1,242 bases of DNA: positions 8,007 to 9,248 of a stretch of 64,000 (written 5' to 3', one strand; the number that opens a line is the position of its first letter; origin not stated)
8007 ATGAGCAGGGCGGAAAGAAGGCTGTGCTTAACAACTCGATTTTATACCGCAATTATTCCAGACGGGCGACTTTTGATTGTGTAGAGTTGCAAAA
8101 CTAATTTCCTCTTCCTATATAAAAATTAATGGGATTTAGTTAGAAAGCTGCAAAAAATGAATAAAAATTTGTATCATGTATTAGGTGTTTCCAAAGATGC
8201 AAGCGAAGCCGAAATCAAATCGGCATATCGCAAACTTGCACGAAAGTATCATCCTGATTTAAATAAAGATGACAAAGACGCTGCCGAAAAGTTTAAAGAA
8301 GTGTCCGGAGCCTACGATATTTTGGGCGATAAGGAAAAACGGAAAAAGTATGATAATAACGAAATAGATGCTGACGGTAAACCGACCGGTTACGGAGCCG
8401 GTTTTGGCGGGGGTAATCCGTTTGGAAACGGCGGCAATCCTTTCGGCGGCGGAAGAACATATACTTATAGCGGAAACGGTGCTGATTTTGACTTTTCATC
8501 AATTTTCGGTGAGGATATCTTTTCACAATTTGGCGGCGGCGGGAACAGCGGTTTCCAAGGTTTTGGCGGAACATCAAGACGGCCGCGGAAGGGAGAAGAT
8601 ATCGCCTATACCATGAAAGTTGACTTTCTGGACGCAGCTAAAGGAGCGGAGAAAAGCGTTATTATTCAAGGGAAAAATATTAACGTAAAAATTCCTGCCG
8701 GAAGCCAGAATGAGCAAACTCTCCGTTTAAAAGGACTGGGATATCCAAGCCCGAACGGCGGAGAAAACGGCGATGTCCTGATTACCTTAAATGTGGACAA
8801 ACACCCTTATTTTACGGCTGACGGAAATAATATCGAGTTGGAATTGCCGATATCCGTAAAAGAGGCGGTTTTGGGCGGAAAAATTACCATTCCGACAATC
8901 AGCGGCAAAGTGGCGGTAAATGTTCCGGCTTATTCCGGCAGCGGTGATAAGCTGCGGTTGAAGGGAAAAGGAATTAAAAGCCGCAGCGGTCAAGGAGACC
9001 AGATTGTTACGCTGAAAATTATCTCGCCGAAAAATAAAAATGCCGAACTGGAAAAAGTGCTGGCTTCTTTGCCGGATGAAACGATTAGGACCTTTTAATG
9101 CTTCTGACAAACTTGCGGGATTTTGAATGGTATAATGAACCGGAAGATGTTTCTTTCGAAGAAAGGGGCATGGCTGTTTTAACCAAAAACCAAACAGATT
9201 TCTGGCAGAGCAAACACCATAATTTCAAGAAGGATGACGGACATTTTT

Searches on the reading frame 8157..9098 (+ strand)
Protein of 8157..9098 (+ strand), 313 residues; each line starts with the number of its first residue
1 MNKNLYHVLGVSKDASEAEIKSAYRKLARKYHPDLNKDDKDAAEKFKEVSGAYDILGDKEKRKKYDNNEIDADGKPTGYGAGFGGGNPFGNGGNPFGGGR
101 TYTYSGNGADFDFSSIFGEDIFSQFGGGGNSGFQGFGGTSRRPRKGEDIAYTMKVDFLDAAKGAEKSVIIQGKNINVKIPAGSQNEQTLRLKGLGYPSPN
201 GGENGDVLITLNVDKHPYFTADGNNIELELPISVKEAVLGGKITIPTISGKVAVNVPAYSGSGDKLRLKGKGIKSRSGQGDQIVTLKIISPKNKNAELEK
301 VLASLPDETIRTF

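Call 14: find_encoding_contigs(protein=window:8157-9098:+, flank=10000, max_places=2)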
Protein window:8157-9098:+ (313 aa): 24 contigs read that carry it; 2 places shown.
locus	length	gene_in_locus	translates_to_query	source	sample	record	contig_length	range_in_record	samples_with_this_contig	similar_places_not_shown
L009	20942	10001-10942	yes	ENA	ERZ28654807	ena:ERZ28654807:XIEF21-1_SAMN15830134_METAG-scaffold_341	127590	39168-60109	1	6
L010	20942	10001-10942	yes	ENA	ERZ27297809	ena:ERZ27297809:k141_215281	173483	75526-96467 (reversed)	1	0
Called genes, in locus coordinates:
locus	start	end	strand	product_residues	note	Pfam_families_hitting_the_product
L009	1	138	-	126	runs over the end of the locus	PF05656:DUF805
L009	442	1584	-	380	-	PF07690:MFS_1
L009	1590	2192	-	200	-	PF00881:Nitroreductase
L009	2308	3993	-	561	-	PF17092:PCB_OB (faint), PF00575:S1, PF00575:S1, PF00575:S1, PF23459:S1_RRP5 (weak), PF00575:S1, PF23459:S1_RRP5 (weak), PF00575:S1, +2 more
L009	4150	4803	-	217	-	PF02224:Cytidylate_kin, PF13189:Cytidylate_kin2 (weak)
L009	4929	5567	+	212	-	-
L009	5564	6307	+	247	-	PF20260:PUA_4, PF04452:Methyltrans_RNA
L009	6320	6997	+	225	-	PF00072:Response_reg, PF00196:GerE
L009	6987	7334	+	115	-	PF01627:Hpt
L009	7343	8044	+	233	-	PF13489:Methyltransf_23 (weak), PF13847:Methyltransf_31 (weak), PF08242:Methyltransf_12 (weak), PF13649:Methyltransf_25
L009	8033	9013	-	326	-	PF06258:Mito_fiss_Elm1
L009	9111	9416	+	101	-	-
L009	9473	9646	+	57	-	-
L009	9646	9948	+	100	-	-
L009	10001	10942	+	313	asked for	PF00226:DnaJ, PF01556:DnaJ_C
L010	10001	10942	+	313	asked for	PF00226:DnaJ, PF01556:DnaJ_C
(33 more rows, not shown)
